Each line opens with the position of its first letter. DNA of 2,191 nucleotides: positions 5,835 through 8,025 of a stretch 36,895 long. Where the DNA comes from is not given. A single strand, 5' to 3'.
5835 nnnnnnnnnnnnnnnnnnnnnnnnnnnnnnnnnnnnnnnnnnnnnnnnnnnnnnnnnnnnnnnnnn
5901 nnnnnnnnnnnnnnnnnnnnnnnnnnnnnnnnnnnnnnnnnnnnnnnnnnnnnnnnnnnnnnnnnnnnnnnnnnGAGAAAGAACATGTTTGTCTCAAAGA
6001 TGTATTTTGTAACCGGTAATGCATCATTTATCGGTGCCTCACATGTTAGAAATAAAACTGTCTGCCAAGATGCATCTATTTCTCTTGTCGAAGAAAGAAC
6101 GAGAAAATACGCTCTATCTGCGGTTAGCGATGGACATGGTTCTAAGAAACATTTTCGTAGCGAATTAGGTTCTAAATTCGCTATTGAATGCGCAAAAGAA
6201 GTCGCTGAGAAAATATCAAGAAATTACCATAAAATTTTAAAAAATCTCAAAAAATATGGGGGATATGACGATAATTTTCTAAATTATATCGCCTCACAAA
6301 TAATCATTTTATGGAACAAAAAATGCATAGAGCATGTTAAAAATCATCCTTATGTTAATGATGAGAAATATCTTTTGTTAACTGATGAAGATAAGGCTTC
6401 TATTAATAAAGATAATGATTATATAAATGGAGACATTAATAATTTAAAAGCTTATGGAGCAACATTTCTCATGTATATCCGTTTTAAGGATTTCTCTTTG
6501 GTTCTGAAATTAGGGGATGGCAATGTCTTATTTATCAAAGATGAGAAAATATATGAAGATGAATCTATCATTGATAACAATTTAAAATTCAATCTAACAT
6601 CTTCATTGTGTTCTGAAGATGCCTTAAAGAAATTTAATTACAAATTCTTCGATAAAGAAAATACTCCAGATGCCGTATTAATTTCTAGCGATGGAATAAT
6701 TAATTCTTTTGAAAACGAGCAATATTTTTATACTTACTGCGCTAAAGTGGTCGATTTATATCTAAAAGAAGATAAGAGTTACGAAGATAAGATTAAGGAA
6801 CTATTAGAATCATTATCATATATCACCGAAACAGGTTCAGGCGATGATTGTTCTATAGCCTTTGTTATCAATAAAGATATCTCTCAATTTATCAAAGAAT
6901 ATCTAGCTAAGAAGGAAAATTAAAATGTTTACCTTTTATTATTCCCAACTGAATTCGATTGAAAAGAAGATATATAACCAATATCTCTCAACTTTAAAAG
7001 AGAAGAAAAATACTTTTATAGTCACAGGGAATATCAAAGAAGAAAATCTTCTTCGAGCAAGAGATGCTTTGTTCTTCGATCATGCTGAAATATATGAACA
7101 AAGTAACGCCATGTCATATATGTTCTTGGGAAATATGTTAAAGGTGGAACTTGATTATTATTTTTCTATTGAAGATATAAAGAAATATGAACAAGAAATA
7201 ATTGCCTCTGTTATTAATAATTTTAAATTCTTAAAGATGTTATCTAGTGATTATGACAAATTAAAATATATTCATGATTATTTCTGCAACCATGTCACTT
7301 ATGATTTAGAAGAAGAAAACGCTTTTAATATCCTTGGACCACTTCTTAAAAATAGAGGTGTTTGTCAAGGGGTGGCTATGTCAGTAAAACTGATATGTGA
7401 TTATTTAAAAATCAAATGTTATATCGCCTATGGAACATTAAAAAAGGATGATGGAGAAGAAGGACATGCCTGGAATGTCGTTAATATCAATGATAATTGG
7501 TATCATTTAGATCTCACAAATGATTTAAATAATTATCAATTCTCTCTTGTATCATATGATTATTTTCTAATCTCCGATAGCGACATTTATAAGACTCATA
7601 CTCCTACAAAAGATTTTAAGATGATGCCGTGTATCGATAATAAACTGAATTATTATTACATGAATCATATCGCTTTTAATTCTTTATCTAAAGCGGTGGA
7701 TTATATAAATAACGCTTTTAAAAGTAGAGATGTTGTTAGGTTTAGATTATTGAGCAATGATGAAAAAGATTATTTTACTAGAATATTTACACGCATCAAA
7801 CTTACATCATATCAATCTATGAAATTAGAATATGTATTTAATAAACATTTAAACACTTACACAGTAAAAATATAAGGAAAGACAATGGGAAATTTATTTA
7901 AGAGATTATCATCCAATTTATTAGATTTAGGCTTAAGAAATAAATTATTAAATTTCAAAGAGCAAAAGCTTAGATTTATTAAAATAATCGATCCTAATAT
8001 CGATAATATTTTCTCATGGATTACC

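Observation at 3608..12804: Six-gene RHH / kinase / vWA / PP2C / transglutaminase-like / helicase-nuclease operon: candidate composite defence (conflict) system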

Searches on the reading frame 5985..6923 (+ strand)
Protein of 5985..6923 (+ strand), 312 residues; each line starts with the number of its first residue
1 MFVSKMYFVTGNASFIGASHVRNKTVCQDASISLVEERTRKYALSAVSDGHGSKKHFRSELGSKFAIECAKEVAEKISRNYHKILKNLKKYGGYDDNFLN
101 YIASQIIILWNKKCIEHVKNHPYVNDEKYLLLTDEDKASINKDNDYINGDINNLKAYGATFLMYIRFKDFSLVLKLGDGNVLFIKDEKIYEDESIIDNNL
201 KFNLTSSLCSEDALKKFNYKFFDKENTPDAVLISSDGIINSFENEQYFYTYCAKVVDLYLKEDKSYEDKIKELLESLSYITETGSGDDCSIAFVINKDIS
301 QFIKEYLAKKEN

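Call 5: search_protein_families(library=pfam, proteins=[window:5985-6923:+], max_evalue=0.01)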
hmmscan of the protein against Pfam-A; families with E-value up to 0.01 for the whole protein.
window:5985-6923:+ (312 aa): 1 family
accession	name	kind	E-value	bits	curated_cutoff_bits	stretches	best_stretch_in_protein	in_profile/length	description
PF13672.11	PP2C_2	-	3.5e-28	99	24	1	16-275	1-209/209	Protein phosphatase 2C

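Call 6: search_protein_families(library=padloc, proteins=[window:5985-6923:+], max_evalue=0.01)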
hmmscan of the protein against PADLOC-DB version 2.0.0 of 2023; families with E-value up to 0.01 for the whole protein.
window:5985-6923:+ (312 aa): 0 families

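Call 8: search_protein_families(library=ncbifam, proteins=[window:5985-6923:+], max_evalue=0.01)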
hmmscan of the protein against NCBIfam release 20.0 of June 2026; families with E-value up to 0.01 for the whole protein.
window:5985-6923:+ (312 aa): 1 family
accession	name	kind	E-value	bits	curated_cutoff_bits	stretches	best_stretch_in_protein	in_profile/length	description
NF033484.1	Stp1_PP2C_phos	equivalog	3.6e-05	23.4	230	0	152-199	85-135/232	Stp1/IreP family PP2C-type Ser/Thr phosphatase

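Call 75: search_protein_families(library=padloc, proteins=[window:5985-6923:+], max_evalue=10)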
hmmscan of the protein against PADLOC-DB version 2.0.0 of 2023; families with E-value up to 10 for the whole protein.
window:5985-6923:+ (312 aa): 0 families

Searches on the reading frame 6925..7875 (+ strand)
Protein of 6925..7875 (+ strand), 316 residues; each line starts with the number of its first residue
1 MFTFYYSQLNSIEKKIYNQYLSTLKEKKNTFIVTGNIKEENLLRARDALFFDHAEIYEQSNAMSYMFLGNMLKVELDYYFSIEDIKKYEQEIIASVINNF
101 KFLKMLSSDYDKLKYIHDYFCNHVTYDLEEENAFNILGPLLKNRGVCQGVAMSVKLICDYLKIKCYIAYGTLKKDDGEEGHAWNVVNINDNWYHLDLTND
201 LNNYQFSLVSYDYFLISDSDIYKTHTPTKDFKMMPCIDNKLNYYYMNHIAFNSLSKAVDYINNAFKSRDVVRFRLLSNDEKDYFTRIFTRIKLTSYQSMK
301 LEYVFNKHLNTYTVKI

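Call 5: search_protein_families(library=pfam, proteins=[window:6925-7875:+], max_evalue=0.01)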
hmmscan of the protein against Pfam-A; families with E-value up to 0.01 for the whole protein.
window:6925-7875:+ (316 aa): 1 family
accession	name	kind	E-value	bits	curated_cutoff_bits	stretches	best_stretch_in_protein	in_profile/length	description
PF01841.26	Transglut_core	-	3.5e-09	37.3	23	1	106-196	11-107/108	Transglutaminase-like superfamily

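Call 6: search_protein_families(library=padloc, proteins=[window:6925-7875:+], max_evalue=0.01)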
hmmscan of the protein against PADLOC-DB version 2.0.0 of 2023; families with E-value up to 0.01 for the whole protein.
window:6925-7875:+ (316 aa): 0 families

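Call 7: find_homologous_proteins(query=window:6925-7875:+)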
Query window:6925-7875:+ (316 aa): 12 proteins with E <= 0.001 among 763 candidates.
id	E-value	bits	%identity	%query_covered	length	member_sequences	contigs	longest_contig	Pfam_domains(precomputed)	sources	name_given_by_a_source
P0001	1.9e-205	699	99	100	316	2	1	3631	PF01841.26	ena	-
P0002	1.8e-33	134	34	86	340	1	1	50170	PF01841.26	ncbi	ncbi:MAG: transglutaminase domain-containing protein [Mobilitalea sp.]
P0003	2.4e-32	131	33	86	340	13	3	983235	PF01841.26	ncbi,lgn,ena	-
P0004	4.6e-32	130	30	86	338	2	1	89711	PF01841.26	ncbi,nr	ncbi:MAG: transglutaminase domain-containing protein [Lachnospiraceae bacterium]|nr:transglutaminase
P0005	8.2e-32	129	31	86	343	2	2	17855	PF01841.26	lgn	-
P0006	1.7e-31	128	33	86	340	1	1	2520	PF01841.26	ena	-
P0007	1.9e-24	105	33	66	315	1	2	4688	PF01841.26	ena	-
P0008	1.1e-17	83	33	50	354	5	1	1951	PF00404.25,PF01841.26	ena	-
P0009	7.9e-15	73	29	70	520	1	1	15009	PF01841.26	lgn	-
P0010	1.6e-9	56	28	75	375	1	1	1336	PF01841.26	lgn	-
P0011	1.1e-7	50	25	68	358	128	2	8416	-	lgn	-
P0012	6.0e-7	47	29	44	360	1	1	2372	PF01841.26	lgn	-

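Call 8: search_protein_families(library=ncbifam, proteins=[window:6925-7875:+], max_evalue=0.01)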
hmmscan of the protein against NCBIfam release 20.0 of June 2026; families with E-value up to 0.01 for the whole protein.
window:6925-7875:+ (316 aa): 1 family
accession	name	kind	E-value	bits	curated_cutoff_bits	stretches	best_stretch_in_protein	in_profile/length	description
NF045980.1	MAG6410_fam_LP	equivalog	8.2e-22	77.3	450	1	108-302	165-362/622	MAG6410 family transglutaminase-related lipoprotein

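Call 9: find_encoding_contigs(protein=P0003, flank=10000, max_places=3)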
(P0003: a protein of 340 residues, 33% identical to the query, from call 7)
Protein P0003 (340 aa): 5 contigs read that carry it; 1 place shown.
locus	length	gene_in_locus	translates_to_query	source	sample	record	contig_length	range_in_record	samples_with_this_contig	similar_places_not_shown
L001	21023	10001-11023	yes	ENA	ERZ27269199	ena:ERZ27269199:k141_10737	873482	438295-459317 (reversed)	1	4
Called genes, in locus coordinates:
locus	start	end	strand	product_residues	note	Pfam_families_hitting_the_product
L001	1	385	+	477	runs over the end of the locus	PF01943:Polysacc_synt, PF13440:Polysacc_synt_3, PF01554:MatE (weak)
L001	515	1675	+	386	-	PF01073:3Beta_HSD, PF01370:Epimerase, PF02719:Polysacc_synt_2, PF03435:Sacchrp_dh_NADP (faint), PF07993:NAD_binding_4, PF16363:GDP_Man_Dehyd, PF01370:Epimerase, PF16363:GDP_Man_Dehyd, +2 more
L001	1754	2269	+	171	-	PF00132:Hexapep, PF14602:Hexapep_2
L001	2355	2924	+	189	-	PF04892:VanZ-LLP1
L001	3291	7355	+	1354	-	PF17802:SpaA (faint), PF22904:NOMO1-like_2nd (faint), PF18998:Flg_new_2, PF13620:CarboxypepD_reg, PF13715:CarbopepD_reg_2, PF08308:PEGA (faint), PF13620:CarboxypepD_reg (weak)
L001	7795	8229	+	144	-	PF00572:Ribosomal_L13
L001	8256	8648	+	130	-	PF00380:Ribosomal_S9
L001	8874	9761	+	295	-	PF00165:HTH_AraC, PF12833:HTH_18, PF13328:HD_4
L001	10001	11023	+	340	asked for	PF01841:Transglut_core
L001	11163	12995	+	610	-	PF00672:HAMP, PF13487:HD_5, PF01966:HD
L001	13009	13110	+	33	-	-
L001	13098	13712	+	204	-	PF00881:Nitroreductase, PF14512:TM1586_NiRdase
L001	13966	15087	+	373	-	PF01381:HTH_3, PF12844:HTH_19 (weak), PF13443:HTH_26, PF13560:HTH_31 (faint)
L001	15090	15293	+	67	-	PF13396:PLDc_N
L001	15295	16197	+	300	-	PF00005:ABC_tran, PF13304:AAA_21 (weak)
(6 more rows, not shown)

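Call 10: find_encoding_contigs(protein=P0004, flank=10000, max_places=2)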
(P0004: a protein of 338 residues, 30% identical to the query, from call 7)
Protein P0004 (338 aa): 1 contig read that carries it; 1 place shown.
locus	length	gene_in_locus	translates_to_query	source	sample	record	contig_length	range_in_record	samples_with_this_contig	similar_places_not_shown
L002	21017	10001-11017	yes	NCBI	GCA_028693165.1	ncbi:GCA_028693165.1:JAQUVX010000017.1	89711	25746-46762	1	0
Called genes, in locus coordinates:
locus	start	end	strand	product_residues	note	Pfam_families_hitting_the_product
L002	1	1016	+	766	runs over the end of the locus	PF01315:Ald_Xan_dh_C, PF02738:MoCoBD_1, PF20256:MoCoBD_2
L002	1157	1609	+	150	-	PF00293:NUDIX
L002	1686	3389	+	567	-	PF20446:ABC_N, PF09818:ABC_ATPase, PF21117:MRB1590_C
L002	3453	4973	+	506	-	PF02074:Peptidase_M32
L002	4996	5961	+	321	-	PF01408:GFO_IDH_MocA, PF22725:GFO_IDH_MocA_C3 (weak)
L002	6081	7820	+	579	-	PF18425:CspB_prodomain, PF00082:Peptidase_S8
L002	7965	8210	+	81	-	PF12668:DUF3791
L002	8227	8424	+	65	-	PF13151:DUF3990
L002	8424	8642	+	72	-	-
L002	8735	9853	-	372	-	PF27117:FliB_C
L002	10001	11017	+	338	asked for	PF01841:Transglut_core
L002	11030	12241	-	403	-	PF05977:MFS_3, PF07690:MFS_1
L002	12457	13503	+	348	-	PF00293:NUDIX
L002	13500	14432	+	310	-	PF00291:PALP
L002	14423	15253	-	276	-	PF03631:Virul_fac_BrkB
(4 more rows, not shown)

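Call 71: search_solved_structures(query=A5, max_evalue=0.01)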
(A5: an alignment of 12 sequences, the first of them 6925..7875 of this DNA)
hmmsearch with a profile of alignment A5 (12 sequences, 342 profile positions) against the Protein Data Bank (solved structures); distinct sequences matched with E-value up to 0.01: 2.
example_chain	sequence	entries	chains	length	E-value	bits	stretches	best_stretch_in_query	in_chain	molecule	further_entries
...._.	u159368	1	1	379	4.3e-43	151.2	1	20-334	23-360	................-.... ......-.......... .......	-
3isr_A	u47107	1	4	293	2.7e-07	33.5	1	120-218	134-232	Transglutaminase-like enzymes, putative cysteine protease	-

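Call 74: search_solved_structures(query=window:6925-7875:+, max_evalue=0.01, show_alignments=1)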
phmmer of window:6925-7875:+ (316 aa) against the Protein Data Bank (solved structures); distinct sequences matched with E-value up to 0.01: 1.
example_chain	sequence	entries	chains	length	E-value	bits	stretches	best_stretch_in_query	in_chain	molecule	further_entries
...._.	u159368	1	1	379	2.3e-08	37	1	4-232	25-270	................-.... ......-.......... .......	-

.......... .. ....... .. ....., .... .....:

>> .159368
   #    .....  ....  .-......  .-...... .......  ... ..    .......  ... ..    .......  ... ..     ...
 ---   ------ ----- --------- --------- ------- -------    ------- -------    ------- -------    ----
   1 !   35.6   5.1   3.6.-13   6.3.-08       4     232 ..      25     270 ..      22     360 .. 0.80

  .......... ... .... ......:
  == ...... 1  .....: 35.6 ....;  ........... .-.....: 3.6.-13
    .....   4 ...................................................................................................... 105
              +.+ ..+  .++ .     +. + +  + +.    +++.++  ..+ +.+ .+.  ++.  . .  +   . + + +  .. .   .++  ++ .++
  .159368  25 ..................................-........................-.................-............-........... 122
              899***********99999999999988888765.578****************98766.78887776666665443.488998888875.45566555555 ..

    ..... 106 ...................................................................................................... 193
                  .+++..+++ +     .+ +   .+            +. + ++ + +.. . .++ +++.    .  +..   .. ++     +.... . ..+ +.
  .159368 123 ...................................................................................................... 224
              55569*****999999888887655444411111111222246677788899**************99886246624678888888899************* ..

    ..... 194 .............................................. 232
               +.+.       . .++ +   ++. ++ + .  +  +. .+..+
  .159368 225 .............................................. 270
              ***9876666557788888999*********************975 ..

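Call 75: search_protein_families(library=padloc, proteins=[window:6925-7875:+], max_evalue=10)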
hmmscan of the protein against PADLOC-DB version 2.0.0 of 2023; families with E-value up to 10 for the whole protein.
window:6925-7875:+ (316 aa): 0 families

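Call 76: predict_structure(alignment_id=A5)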
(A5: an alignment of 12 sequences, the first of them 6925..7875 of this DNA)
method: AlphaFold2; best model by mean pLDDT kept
length: 316 residues; sequences in the alignment: 12
mean_pLDDT: 76.6   pTM: 0.75
mean pLDDT of the five models: 76.6, 74.9, 73.8, 73.8, 73.3
residues with pLDDT >= 90: 108; 70-90: 108; 50-70: 58; < 50: 42
segments of 3 or more residues with pLDDT < 50: 201-211, 244-253, 274-277, 300-314
pLDDT, mean of each block of 10 residues (from residue 1): 92 96 91 92 90 76 78 87 89 93 91 85 76 85 87 95 95 77 93 82 37 76 86 84 43 54 60 49 58 55 43 48
secondary structure, 60 per line:
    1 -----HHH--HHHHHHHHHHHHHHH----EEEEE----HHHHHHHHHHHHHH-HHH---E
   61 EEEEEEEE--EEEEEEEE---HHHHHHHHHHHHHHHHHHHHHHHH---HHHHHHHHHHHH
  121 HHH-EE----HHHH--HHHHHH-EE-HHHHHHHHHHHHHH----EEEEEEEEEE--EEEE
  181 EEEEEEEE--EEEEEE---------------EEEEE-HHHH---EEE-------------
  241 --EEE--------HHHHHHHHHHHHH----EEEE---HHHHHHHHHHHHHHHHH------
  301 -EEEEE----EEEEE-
elements in order: H11-25 E30-34 H39-52 E60-68 E71-78 H82-105 H109-123 H131-134 H137-142 H147-160 E165-174 E177-188 E191-196 E212-216 H218-221 E225-227 E243-245 H254-266 E271-274 H278-294 E302-306 E311-315

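Call 80: fold_search(model_id=the predicted structure, library=pdb)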
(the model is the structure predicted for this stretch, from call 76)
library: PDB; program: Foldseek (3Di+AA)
matches with E <= 10: 803; with E <= 0.001: 22
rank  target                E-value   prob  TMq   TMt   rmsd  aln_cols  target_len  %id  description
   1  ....                  6.8e-17  1.00  0.64  0.56   9.4       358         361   18  Crystal structure of Streptococcus pyogenes TglA (released 2024-08-14)
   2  4xz7_B                3.0e-07  1.00  0.33  0.28  16.5       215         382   17  Crystal structure of a TGase (released 2015-06-24)
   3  4xz7_A                1.2e-06  1.00  0.32  0.27  16.3       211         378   16  Crystal structure of a TGase (released 2015-06-24)
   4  3isr_C                6.0e-06  1.00  0.31  0.34  12.4       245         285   14  The Crystal Structure of a Putative Cysteine Protease from Cytophaga hutchinsonii to 1.9A (released 2009-09-08)
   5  3isr_B                1.1e-05  1.00  0.31  0.33  13.5       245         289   15  The Crystal Structure of a Putative Cysteine Protease from Cytophaga hutchinsonii to 1.9A (released 2009-09-08)
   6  3isr_A                1.3e-05  1.00  0.29  0.32  11.2       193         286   16  The Crystal Structure of a Putative Cysteine Protease from Cytophaga hutchinsonii to 1.9A (released 2009-09-08)
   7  9z4x_D                9.6e-05  1.00  0.27  0.20   8.2       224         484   13  MENIN IN COMPLEX WITH JNJ-75276617 (Bleximenib) (released 2025-11-26)
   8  8ig0_C                1.6e-04  1.00  0.28  0.21   8.1       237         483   13  Crystal structure of menin in complex with DS-1594b (released 2023-03-22)
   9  7o9x                  1.9e-04  1.00  0.31  0.23   7.3       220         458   12  Crystal structure of Human Menin with fragment 16 (released 2022-07-27)
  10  9z4x_A                2.3e-04  1.00  0.32  0.23   8.2       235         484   13  MENIN IN COMPLEX WITH JNJ-75276617 (Bleximenib) (released 2025-11-26)
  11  7o9z                  3.3e-04  1.00  0.32  0.23   7.3       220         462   12  Crystal structure of Human Menin in complex with BD-08 (released 2022-07-27)
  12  3re2                  3.5e-04  1.00  0.30  0.23   6.4       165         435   19  Crystal structure of menin reveals the binding site for Mixed Lineage Leukemia (MLL) protein (released 2011-07-13)
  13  9z4x_C                3.8e-04  1.00  0.32  0.22   7.7       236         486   12  MENIN IN COMPLEX WITH JNJ-75276617 (Bleximenib) (released 2025-11-26)
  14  9c93_B                5.0e-04  1.00  0.32  0.23   8.9       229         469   14  Crystal structure of menin in complex with inhibitor compound 26 (released 2025-01-15)
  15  3u84_B                5.0e-04  1.00  0.29  0.21   7.8       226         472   13  Crystal Structure of Human Menin (released 2012-02-15)
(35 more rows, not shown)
